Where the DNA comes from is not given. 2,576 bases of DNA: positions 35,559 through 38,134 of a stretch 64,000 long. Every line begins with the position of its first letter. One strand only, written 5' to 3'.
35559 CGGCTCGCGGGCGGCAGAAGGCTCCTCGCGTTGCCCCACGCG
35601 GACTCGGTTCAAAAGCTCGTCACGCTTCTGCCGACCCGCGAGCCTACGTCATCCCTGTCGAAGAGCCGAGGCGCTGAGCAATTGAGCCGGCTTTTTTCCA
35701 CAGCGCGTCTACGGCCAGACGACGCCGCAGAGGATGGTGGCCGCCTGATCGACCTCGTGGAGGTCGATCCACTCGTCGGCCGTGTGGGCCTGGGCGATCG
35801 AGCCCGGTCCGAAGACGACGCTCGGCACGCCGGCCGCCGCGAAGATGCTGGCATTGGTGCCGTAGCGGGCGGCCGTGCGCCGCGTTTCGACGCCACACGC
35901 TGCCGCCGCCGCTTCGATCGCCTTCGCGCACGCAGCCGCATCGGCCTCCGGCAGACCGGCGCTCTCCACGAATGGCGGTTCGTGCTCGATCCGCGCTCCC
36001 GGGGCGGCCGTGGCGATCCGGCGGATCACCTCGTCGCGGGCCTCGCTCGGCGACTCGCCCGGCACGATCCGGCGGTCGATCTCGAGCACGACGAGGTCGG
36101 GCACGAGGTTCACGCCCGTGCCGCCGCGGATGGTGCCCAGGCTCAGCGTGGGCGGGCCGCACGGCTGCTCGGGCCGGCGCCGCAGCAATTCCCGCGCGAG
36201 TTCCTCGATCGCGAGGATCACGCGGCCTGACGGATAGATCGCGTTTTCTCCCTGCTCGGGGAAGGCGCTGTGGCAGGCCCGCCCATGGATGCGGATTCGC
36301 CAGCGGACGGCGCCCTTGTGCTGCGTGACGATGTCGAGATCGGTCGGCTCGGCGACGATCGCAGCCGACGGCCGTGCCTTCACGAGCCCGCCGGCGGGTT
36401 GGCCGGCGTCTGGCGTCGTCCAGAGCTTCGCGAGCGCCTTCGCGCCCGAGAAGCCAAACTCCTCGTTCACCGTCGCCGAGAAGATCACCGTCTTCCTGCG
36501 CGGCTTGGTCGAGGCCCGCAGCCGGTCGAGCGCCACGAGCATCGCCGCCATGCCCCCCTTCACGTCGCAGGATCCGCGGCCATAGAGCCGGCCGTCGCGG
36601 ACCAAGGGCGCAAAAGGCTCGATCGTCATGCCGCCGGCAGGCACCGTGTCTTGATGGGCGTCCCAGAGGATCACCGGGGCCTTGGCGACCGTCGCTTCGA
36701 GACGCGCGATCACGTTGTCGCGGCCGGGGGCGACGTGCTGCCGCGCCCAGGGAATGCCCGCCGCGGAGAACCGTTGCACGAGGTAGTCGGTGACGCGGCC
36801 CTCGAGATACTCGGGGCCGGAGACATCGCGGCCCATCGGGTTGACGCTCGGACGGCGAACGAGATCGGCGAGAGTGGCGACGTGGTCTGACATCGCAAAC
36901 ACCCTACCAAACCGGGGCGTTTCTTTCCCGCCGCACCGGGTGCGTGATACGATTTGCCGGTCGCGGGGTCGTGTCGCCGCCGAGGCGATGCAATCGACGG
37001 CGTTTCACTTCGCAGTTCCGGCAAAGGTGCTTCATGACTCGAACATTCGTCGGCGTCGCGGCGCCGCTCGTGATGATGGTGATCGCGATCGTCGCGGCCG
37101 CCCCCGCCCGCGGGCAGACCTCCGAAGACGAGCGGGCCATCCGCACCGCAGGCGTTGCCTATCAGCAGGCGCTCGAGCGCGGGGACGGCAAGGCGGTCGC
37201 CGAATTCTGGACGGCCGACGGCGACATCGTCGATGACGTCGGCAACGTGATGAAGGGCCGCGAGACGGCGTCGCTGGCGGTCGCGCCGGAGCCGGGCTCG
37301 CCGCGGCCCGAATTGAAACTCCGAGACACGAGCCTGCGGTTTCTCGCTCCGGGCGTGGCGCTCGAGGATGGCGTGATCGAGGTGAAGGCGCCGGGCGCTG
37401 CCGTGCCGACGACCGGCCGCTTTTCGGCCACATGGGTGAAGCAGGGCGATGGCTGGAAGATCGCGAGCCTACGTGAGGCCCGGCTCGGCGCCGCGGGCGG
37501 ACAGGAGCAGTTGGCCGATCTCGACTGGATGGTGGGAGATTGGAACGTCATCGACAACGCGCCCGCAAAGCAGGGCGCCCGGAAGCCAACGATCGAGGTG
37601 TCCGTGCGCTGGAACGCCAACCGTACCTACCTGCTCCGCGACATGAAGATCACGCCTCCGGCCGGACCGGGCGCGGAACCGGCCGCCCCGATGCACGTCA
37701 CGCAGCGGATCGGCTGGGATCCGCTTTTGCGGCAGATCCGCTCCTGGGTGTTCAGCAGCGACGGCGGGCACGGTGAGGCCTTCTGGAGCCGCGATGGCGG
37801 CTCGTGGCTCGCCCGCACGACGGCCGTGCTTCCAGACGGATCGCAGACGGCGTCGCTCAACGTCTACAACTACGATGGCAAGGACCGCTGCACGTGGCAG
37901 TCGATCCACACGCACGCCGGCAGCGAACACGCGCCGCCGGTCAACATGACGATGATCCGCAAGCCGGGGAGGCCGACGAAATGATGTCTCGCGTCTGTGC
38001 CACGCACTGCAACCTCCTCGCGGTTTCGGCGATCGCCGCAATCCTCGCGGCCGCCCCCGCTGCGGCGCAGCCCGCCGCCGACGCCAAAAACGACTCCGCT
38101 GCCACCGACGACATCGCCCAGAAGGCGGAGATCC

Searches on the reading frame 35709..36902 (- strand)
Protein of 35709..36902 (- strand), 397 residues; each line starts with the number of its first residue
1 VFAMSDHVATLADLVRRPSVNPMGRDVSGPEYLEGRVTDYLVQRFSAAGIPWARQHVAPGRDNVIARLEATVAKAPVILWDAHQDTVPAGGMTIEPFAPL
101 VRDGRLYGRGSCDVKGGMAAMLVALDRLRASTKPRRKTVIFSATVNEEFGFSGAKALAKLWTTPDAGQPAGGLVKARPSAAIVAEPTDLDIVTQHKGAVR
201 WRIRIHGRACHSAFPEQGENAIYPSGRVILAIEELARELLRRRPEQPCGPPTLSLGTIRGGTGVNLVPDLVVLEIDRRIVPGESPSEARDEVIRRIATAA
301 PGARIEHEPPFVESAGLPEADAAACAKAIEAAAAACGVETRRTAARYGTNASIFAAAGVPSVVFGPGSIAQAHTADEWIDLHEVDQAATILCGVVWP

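Call 23: search_protein_families(library=pfam, proteins=[window:35709-36902:-], max_evalue=0.01)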
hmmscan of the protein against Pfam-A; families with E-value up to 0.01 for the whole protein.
window:35709-36902:- (397 aa): 4 families
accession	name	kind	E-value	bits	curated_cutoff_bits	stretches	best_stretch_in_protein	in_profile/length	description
PF01546.33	Peptidase_M20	-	1.2e-33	117.2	24.6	1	81-395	3-204/206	Peptidase family M20/M25/M40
PF07687.19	M20_dimer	-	2.5e-20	72.9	21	1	194-301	2-104/107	Peptidase dimerisation domain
PF04389.22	Peptidase_M28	-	1.2e-09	38.7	21.3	1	63-162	1-79/193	Peptidase family M28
PF05343.19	Peptidase_M42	-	2.1e-07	30.8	23.2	1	111-159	132-178/292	M42 glutamyl aminopeptidase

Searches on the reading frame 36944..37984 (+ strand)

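Call 54: search_protein_families(library=pfam, proteins=[window:36944-37984:+], max_evalue=0.001)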
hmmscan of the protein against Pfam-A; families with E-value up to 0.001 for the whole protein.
window:36944-37984:+ (346 aa): 2 families
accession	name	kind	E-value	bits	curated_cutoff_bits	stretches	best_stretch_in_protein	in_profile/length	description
PF14534.12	DUF4440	-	7.8e-14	52.5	25.2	1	67-173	2-107/107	Domain of unknown function (DUF4440)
PF13577.12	SnoaL_4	-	1.6e-07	31.8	24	0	58-109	1-53/126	SnoaL-like domain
